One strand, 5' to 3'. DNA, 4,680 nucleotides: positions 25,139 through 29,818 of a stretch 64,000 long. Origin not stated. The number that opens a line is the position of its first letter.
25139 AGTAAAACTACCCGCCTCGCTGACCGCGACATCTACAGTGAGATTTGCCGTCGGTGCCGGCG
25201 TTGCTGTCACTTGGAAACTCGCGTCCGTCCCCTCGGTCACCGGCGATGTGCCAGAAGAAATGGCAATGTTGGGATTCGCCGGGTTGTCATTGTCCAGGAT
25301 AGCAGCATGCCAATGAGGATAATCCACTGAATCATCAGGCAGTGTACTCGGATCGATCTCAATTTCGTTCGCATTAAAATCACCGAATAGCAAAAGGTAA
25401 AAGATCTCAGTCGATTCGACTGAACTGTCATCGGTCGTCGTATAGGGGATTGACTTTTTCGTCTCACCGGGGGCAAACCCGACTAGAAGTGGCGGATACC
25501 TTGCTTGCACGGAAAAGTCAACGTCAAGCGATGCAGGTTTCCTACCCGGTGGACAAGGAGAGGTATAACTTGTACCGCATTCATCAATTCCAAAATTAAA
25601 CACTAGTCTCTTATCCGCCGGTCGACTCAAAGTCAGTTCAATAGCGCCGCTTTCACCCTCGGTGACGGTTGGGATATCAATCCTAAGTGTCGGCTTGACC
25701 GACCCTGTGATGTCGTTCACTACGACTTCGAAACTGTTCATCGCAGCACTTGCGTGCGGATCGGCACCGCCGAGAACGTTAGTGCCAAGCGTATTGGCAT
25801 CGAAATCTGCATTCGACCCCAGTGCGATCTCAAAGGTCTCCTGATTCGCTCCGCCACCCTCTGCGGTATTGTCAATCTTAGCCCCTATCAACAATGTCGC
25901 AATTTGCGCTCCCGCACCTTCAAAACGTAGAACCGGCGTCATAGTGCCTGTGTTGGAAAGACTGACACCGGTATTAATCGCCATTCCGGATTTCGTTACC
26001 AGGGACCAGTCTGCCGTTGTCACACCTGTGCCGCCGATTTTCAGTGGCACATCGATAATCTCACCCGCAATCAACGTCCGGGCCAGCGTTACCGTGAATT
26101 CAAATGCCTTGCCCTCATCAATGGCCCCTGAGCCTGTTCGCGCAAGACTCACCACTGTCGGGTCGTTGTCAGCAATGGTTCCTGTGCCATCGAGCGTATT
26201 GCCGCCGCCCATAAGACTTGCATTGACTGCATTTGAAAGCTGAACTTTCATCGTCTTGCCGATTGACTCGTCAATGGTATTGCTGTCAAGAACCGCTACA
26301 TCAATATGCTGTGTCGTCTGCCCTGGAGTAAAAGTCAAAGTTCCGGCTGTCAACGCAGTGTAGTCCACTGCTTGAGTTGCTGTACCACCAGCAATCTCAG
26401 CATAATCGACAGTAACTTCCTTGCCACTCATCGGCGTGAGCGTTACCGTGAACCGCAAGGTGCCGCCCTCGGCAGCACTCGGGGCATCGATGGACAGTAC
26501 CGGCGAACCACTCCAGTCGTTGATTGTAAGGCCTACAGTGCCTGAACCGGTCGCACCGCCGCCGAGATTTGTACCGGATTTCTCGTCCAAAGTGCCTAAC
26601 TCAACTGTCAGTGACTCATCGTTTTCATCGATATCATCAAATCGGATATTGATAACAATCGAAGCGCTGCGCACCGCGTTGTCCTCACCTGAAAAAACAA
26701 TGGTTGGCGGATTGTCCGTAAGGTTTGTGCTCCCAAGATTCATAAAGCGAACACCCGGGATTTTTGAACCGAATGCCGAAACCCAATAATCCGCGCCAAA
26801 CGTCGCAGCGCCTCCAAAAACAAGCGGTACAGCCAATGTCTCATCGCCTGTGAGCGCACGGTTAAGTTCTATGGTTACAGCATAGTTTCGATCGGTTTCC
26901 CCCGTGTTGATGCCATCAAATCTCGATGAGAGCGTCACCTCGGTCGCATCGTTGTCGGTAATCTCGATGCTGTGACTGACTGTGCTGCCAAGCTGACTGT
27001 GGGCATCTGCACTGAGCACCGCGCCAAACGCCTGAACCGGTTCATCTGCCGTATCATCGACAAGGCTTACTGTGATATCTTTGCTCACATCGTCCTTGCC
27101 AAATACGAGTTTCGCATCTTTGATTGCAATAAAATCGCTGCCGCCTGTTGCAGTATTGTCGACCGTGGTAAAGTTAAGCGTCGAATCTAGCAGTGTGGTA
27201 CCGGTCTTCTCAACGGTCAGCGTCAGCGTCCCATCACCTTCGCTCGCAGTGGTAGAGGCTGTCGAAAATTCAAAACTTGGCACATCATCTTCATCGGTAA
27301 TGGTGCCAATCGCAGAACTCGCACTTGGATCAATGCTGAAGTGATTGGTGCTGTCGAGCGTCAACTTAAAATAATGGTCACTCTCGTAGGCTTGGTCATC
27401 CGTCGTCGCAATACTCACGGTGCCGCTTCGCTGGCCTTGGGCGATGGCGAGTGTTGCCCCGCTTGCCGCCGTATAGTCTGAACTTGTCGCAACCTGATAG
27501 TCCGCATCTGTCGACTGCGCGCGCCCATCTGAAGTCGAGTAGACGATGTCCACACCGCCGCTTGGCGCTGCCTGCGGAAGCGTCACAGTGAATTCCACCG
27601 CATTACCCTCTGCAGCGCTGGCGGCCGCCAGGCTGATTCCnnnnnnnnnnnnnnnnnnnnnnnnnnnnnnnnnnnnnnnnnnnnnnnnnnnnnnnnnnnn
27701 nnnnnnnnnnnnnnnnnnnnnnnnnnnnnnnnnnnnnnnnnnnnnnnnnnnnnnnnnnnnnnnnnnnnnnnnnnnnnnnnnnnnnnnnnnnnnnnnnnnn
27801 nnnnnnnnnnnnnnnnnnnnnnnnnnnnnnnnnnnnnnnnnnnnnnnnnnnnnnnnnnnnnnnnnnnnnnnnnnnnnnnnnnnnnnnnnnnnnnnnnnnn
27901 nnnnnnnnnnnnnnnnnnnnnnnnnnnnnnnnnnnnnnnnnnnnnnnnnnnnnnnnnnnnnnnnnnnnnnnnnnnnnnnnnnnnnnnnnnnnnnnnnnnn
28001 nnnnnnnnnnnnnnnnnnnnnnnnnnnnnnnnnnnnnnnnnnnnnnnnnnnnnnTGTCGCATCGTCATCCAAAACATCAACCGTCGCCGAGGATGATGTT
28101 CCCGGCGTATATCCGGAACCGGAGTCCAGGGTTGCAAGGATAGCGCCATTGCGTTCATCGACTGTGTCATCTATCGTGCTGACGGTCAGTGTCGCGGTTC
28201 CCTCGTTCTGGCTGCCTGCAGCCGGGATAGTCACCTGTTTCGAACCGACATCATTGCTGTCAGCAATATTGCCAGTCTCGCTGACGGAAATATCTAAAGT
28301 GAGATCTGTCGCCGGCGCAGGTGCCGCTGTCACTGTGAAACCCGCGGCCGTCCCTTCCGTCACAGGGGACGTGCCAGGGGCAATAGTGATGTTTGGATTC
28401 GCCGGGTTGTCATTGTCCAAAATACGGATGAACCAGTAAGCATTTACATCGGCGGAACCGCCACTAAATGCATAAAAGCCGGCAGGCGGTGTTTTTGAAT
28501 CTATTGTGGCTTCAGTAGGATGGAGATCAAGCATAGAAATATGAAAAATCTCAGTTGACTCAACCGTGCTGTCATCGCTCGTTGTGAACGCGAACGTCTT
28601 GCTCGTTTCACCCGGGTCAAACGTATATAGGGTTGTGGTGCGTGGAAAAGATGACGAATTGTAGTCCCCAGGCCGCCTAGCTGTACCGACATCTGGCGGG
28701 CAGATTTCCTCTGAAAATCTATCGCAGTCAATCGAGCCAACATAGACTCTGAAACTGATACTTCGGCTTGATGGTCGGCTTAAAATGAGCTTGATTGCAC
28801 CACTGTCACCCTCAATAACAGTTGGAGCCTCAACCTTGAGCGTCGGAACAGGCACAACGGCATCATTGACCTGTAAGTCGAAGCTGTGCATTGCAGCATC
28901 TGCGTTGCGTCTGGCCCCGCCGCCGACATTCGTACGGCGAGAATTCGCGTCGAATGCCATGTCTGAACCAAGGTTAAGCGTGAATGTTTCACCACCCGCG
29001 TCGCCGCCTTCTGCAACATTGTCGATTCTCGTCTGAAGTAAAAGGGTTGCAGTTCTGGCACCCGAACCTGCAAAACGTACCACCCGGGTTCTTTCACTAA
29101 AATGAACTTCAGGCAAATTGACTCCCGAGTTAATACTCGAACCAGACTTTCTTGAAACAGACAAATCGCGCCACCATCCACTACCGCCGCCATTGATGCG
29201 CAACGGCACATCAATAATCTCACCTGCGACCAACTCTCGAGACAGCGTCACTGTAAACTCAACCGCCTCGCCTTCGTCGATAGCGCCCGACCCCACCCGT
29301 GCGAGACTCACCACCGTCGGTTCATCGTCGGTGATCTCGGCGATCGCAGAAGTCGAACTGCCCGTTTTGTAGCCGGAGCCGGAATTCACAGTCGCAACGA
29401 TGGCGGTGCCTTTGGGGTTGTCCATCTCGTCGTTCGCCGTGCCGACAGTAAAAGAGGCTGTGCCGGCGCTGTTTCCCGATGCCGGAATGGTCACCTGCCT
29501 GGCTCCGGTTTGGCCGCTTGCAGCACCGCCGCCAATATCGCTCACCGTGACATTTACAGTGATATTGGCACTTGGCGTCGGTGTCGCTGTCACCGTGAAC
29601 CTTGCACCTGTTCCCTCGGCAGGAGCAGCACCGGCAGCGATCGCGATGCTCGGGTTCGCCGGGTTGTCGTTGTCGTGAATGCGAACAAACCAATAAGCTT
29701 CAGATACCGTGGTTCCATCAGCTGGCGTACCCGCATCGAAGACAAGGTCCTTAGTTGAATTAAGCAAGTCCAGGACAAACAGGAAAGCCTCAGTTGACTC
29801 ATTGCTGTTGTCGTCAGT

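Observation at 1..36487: A 36.5-kb unterminated ORF, invisible in the ORF track, encodes a protein of at least 12,162 aa (over 1.2 MDa)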

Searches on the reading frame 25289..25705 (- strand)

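Call 22: search_protein_families(library=pfam, proteins=[window:25289-25705:-], max_evalue=1)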
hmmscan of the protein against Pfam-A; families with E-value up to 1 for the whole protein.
window:25289-25705:- (139 aa): 1 family
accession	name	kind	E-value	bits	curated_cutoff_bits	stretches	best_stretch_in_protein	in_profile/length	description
PF03160.20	Calx-beta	-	0.0013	19.1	27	1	75-109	63-98/119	Calx-beta domain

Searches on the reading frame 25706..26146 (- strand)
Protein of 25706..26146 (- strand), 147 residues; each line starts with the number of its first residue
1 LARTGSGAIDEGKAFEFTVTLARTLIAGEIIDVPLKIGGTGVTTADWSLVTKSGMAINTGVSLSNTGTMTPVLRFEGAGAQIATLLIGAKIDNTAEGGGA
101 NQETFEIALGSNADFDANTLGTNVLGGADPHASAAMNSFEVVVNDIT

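Call 22: search_protein_families(library=pfam, proteins=[window:25706-26146:-], max_evalue=1)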
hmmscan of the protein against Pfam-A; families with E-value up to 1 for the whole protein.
window:25706-26146:- (147 aa): 0 families

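Call 48: search_solved_structures(query=A3, max_evalue=1, show_alignments=1)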
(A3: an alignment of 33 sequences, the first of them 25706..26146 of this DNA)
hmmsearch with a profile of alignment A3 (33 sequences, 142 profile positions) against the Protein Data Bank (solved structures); distinct sequences matched with E-value up to 1: 0.

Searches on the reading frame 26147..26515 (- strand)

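Call 22: search_protein_families(library=pfam, proteins=[window:26147-26515:-], max_evalue=1)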
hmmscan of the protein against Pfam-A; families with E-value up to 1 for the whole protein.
window:26147-26515:- (123 aa): 2 families
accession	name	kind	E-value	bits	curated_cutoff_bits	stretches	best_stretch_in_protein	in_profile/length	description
PF03160.20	Calx-beta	-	9.6e-10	39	27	1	18-116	22-117/119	Calx-beta domain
PF20579.4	LapA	-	0.013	16.3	27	1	10-39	8-38/99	LapA domain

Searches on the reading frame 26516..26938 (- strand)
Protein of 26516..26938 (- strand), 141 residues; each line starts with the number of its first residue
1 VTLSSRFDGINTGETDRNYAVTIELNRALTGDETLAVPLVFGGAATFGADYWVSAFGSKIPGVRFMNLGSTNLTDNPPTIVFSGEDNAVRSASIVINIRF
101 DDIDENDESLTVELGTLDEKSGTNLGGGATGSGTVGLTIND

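Call 22: search_protein_families(library=pfam, proteins=[window:26516-26938:-], max_evalue=1)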
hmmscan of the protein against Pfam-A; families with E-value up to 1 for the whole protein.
window:26516-26938:- (141 aa): 2 families
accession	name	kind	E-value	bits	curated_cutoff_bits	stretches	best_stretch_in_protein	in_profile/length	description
PF03160.20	Calx-beta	-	0.039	14.4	27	1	86-121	68-101/119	Calx-beta domain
PF24744.1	CARF-assoc_HTH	-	0.18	12.2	27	0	93-125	9-40/55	CARF-associated HTH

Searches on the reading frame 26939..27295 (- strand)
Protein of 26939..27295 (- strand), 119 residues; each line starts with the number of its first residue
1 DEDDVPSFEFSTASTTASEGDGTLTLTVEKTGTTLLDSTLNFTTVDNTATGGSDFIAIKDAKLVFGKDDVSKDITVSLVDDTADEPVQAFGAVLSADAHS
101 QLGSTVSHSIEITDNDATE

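Call 22: search_protein_families(library=pfam, proteins=[window:26939-27295:-], max_evalue=1)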
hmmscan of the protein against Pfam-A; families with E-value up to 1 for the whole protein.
window:26939-27295:- (119 aa): 1 family
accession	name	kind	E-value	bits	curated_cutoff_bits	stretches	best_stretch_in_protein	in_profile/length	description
PF03160.20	Calx-beta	-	7.5e-20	71.6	27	1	1-116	1-119/119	Calx-beta domain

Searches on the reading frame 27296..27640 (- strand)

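Call 22: search_protein_families(library=pfam, proteins=[window:27296-27640:-], max_evalue=1)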
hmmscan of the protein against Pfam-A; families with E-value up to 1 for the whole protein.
window:27296-27640:- (115 aa): 3 families
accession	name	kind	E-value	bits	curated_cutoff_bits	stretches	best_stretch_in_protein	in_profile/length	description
PF03160.20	Calx-beta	-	1.8e-07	31.6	27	1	14-105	23-108/119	Calx-beta domain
PF20579.4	LapA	-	5.6e-05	23.9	27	1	8-102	12-81/99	LapA domain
PF08522.16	BT_3987-like_N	-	0.026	15.7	25.9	1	42-90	59-107/120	BT_3987-like, N-terminal domain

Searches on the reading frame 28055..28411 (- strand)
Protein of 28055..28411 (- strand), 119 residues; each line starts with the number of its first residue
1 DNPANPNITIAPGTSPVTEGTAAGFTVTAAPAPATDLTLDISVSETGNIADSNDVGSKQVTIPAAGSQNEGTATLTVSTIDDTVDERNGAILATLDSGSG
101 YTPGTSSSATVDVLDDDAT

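Call 22: search_protein_families(library=pfam, proteins=[window:28055-28411:-], max_evalue=1)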
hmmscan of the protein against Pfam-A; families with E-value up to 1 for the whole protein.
window:28055-28411:- (119 aa): 1 family
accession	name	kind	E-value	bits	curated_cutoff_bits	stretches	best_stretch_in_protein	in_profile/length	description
PF06280.18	fn3_5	-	0.098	13.8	27.6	1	18-82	35-86/112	Fn3-like domain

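Call 49: search_solved_structures(query=A4, max_evalue=1, show_alignments=1)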
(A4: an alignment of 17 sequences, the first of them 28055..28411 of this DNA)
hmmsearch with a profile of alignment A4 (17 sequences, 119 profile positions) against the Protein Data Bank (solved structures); distinct sequences matched with E-value up to 1: 4.
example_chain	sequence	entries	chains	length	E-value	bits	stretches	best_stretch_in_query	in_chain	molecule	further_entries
6v3p_C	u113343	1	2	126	0.14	15.7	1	2-39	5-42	IgA FC receptor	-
6msv_A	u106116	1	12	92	0.16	15.6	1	18-81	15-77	Fibronectin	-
5szn_A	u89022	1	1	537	0.55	13.9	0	24-94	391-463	Protocadherin gamma A9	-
5lm9_A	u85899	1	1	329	0.66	13.6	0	22-115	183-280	Transcription termination/antitermination protein NusA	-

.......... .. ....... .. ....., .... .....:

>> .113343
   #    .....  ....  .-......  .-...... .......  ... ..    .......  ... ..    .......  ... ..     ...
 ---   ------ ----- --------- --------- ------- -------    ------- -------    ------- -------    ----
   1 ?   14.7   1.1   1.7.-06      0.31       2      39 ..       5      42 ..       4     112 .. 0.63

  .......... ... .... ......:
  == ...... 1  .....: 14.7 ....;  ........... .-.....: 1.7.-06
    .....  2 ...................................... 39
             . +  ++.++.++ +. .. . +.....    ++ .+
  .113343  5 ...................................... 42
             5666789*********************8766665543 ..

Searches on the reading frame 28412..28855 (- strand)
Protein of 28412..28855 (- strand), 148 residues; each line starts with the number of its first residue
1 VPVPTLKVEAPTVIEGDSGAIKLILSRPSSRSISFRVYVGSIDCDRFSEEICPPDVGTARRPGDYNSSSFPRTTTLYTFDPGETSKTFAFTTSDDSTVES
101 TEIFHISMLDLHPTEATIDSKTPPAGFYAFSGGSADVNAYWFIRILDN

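Call 22: search_protein_families(library=pfam, proteins=[window:28412-28855:-], max_evalue=1)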
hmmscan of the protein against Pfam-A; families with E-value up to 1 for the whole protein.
window:28412-28855:- (148 aa): 1 family
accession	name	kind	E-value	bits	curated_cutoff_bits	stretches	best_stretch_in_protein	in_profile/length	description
PF03160.20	Calx-beta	-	4.7e-05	23.8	27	1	57-112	48-98/119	Calx-beta domain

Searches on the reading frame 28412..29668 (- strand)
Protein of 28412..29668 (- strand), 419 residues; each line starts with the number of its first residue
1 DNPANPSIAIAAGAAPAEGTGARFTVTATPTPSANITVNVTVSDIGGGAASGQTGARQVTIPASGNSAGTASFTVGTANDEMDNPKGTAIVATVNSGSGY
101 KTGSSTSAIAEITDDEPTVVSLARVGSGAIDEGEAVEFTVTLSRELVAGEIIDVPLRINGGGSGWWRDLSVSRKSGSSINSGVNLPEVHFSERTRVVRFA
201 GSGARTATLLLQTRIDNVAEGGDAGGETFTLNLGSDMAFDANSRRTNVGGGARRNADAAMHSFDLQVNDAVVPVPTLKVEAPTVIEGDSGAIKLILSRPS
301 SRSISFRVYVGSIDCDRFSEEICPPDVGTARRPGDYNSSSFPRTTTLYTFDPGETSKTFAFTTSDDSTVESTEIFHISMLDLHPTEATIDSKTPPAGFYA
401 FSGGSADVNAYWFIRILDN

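Call 39: predict_structure(alignment_id=A1)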
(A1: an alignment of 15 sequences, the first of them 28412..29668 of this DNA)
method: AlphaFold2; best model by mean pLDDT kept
length: 419 residues; sequences in the alignment: 15
mean_pLDDT: 81.1   pTM: 0.52
mean pLDDT of the five models: 81.1, 80.0, 80.0, 79.7, 78.6
residues with pLDDT >= 90: 129; 70-90: 210; 50-70: 64; < 50: 16
segments of 3 or more residues with pLDDT < 50: 187-192, 221-224, 402-405
pLDDT, mean of each block of 10 residues (from residue 1): 78 87 94 91 87 91 93 87 64 89 88 81 89 86 83 83 64 62 54 71 84 67 64 78 67 87 84 82 92 93 88 72 81 85 80 93 80 89 84 84 62 88
secondary structure, 60 per line:
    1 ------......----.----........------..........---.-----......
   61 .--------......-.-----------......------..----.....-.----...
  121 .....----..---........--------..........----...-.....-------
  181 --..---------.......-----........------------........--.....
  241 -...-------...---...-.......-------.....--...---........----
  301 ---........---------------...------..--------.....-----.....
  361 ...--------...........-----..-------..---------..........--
elements in order: E7-12 E22-29 E36-45 E55-61 E70-75 E89-94 E107-111 E118-125 E135-142 E151-160 E169-173 E194-200 E206-213 E226-233 H236-240 E252-254 E262-268 E276-280 E283-285 E289-296 E304-311 E327-329 E346-350 E356-363 E372-382 E408-417

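Call 43: fold_search(model_id=the predicted structure, library=pdb)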
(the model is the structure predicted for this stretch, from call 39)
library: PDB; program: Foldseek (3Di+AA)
matches with E <= 10: 1971; with E <= 0.001: 342
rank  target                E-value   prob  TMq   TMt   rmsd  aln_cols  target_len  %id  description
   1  4nen_A                2.0e-10  1.00  0.22  0.11  20.3       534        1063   10  An internal ligand-bound, metastable state of a leukocyte integrin, aXb2 (released 2014-01-15)
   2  4neh_A                7.4e-10  1.00  0.21  0.11  18.9       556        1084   10  An internal ligand-bound, metastable state of a leukocyte integrin, aXb2 (released 2014-01-15)
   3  3k6s_C                1.8e-09  1.00  0.22  0.13  19.9       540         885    9  Structure of integrin alphaXbeta2 ectodomain (released 2010-01-12)
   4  3k6s_A                1.8e-09  1.00  0.22  0.11  20.3       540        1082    9  Structure of integrin alphaXbeta2 ectodomain (released 2010-01-12)
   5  3k6s_E                1.8e-09  1.00  0.21  0.12  20.2       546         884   11  Structure of integrin alphaXbeta2 ectodomain (released 2010-01-12)
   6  3k71_E                2.0e-09  1.00  0.21  0.12  20.6       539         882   10  Structure of integrin alphaX beta2 ectodomain (released 2010-01-12)
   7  7usl_A                2.1e-09  1.00  0.22  0.13  19.3       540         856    9  Integrin alphaM/beta2 ectodomain in complex with adenylate cyclase toxin RTX751 and M1F5 Fab (released 2022-08-17)
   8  3k71_C                2.3e-09  1.00  0.21  0.12  20.6       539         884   10  Structure of integrin alphaX beta2 ectodomain (released 2010-01-12)
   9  3k71_A                2.5e-09  1.00  0.21  0.12  20.8       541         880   10  Structure of integrin alphaX beta2 ectodomain (released 2010-01-12)
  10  5es4_G                3.9e-09  1.00  0.21  0.12  20.6       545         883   11  RE-REFINEMENT OF INTEGRIN ALPHAXBETA2 ECTODOMAIN IN THE CLOSED/BENT CONFORMATION (released 2016-03-02)
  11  5es4_A                6.3e-09  1.00  0.19  0.10  21.0       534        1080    9  RE-REFINEMENT OF INTEGRIN ALPHAXBETA2 ECTODOMAIN IN THE CLOSED/BENT CONFORMATION (released 2016-03-02)
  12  7ptu_A                7.7e-09  1.00  0.22  0.20  16.7       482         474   14  Structure of pentameric S-layer protein from Halofaerax volcanii (released 2021-12-15)
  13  9iv8                  1.1e-08  1.00  0.23  0.14  22.9       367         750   11  Cryo-EM structure of human NCX1 in PIP2 diC8 bound state (released 2025-03-19)
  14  8sgt_A                1.9e-08  1.00  0.21  0.14  13.3       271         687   14  Cryo-EM structure of human NCX1 in Ca2+ bound, activated state (group II in the presence of 0.5 mM Ca2+) (released 2023-10-11)
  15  8wa2_F                2.3e-08  1.00  0.28  0.12  16.9       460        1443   15  cryo-EM structure of native mastigonemes isolated from Chlamydomonas reinhardtii at 3.0 angstrom resolution (released 2024-04-10)
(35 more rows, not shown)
